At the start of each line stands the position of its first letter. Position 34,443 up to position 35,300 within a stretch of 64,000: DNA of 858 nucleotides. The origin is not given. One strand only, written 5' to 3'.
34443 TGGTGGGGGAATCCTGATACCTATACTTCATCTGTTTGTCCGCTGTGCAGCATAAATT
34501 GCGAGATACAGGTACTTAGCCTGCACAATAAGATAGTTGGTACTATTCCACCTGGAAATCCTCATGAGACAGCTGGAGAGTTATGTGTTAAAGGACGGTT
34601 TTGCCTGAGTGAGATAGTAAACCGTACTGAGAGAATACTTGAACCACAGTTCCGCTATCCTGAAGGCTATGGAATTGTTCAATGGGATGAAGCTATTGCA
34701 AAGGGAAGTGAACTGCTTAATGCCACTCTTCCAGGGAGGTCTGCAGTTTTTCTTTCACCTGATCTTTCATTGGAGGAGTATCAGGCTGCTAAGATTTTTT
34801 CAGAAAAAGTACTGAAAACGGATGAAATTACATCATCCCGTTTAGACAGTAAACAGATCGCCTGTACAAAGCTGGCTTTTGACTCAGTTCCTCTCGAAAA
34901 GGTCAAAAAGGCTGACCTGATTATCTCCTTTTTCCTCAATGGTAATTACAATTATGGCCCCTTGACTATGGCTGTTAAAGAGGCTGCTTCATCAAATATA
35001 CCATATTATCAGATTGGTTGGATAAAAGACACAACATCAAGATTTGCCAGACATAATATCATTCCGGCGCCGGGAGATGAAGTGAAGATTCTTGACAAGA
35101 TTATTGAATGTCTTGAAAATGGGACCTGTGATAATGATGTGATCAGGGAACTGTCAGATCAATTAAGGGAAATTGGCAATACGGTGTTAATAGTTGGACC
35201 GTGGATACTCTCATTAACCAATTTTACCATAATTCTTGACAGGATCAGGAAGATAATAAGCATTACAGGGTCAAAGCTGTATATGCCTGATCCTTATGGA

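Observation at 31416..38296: Five translationally coupled genes join a NuoE/NuoF/NuoG-like module to an NfnA/NfnB-like module: candidate uncharacterised flavin-based electron-bifurcating complex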

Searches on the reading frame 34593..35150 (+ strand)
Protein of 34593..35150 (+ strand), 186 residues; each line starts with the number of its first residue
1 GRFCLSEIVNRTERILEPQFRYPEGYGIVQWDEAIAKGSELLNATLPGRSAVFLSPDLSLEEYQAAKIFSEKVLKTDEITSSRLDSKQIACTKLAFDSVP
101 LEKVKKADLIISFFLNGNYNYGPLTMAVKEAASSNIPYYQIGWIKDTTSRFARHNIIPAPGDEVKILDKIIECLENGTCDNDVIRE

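Call 87: search_solved_structures(query=A3, max_evalue=10, show_alignments=5)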
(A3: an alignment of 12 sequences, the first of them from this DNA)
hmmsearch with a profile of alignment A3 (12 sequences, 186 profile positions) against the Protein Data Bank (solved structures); distinct sequences matched with E-value up to 10: 15.
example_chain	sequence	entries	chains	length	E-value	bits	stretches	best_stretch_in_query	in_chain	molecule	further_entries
9t1s_L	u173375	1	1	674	1.3e-06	31.3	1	6-183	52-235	formate dehydrogenase (coenzyme F420)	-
9bov_A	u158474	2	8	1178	0.0011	21.7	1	1-138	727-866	Molybdopterin oxidoreductase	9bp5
7qv7_S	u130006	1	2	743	0.0072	19.1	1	8-79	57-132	Hydrogen dependent carbon dioxide reductase subunit FdhF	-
9sw6_J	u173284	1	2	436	0.008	19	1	11-70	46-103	formylmethanofuran dehydrogenase subunit B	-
8oh5_C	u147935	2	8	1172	0.0086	18.9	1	2-111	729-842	Formate dehydrogenase-O, major subunit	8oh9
2jim_A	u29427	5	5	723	0.085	15.6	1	5-179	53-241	PERIPLASMIC NITRATE REDUCTASE | PROTEIN (PERIPLASMIC NITRATE REDUCTASE)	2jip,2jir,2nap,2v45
2jio_A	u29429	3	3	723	0.085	15.6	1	5-179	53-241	PERIPLASMIC NITRATE REDUCTASE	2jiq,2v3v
2fug_3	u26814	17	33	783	0.15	14.8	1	12-77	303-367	NADH-quinone oxidoreductase chain 3 | NADH-QUINONE OXIDOREDUCTASE SUBUNIT 3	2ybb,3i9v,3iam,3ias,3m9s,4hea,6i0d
6g2j_G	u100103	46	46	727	0.49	13.2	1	12-76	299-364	NADH-ubiquinone oxidoreductase 75 kDa subunit, mitochondrial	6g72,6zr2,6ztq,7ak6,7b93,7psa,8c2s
8uca_S1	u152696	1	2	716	0.5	13.1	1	12-76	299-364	NADH-ubiquinone oxidoreductase 75 kDa subunit, mitochondrial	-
7ak5_G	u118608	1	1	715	0.5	13.1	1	12-76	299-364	NADH-ubiquinone oxidoreductase 75 kDa subunit, mitochondrial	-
9dff_A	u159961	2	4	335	0.62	12.8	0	133-163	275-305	Aggrecan core protein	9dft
7t2r_A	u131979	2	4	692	0.86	12.4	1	4-80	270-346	NiFe hydrogenase subunit A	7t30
9cwt_M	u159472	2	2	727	0.95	12.2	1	12-72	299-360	NADH-ubiquinone oxidoreductase 75 kDa subunit, mitochondrial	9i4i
5xtb_M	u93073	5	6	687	0.95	12.2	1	12-72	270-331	NADH-ubiquinone oxidoreductase 75 kDa subunit, mitochondrial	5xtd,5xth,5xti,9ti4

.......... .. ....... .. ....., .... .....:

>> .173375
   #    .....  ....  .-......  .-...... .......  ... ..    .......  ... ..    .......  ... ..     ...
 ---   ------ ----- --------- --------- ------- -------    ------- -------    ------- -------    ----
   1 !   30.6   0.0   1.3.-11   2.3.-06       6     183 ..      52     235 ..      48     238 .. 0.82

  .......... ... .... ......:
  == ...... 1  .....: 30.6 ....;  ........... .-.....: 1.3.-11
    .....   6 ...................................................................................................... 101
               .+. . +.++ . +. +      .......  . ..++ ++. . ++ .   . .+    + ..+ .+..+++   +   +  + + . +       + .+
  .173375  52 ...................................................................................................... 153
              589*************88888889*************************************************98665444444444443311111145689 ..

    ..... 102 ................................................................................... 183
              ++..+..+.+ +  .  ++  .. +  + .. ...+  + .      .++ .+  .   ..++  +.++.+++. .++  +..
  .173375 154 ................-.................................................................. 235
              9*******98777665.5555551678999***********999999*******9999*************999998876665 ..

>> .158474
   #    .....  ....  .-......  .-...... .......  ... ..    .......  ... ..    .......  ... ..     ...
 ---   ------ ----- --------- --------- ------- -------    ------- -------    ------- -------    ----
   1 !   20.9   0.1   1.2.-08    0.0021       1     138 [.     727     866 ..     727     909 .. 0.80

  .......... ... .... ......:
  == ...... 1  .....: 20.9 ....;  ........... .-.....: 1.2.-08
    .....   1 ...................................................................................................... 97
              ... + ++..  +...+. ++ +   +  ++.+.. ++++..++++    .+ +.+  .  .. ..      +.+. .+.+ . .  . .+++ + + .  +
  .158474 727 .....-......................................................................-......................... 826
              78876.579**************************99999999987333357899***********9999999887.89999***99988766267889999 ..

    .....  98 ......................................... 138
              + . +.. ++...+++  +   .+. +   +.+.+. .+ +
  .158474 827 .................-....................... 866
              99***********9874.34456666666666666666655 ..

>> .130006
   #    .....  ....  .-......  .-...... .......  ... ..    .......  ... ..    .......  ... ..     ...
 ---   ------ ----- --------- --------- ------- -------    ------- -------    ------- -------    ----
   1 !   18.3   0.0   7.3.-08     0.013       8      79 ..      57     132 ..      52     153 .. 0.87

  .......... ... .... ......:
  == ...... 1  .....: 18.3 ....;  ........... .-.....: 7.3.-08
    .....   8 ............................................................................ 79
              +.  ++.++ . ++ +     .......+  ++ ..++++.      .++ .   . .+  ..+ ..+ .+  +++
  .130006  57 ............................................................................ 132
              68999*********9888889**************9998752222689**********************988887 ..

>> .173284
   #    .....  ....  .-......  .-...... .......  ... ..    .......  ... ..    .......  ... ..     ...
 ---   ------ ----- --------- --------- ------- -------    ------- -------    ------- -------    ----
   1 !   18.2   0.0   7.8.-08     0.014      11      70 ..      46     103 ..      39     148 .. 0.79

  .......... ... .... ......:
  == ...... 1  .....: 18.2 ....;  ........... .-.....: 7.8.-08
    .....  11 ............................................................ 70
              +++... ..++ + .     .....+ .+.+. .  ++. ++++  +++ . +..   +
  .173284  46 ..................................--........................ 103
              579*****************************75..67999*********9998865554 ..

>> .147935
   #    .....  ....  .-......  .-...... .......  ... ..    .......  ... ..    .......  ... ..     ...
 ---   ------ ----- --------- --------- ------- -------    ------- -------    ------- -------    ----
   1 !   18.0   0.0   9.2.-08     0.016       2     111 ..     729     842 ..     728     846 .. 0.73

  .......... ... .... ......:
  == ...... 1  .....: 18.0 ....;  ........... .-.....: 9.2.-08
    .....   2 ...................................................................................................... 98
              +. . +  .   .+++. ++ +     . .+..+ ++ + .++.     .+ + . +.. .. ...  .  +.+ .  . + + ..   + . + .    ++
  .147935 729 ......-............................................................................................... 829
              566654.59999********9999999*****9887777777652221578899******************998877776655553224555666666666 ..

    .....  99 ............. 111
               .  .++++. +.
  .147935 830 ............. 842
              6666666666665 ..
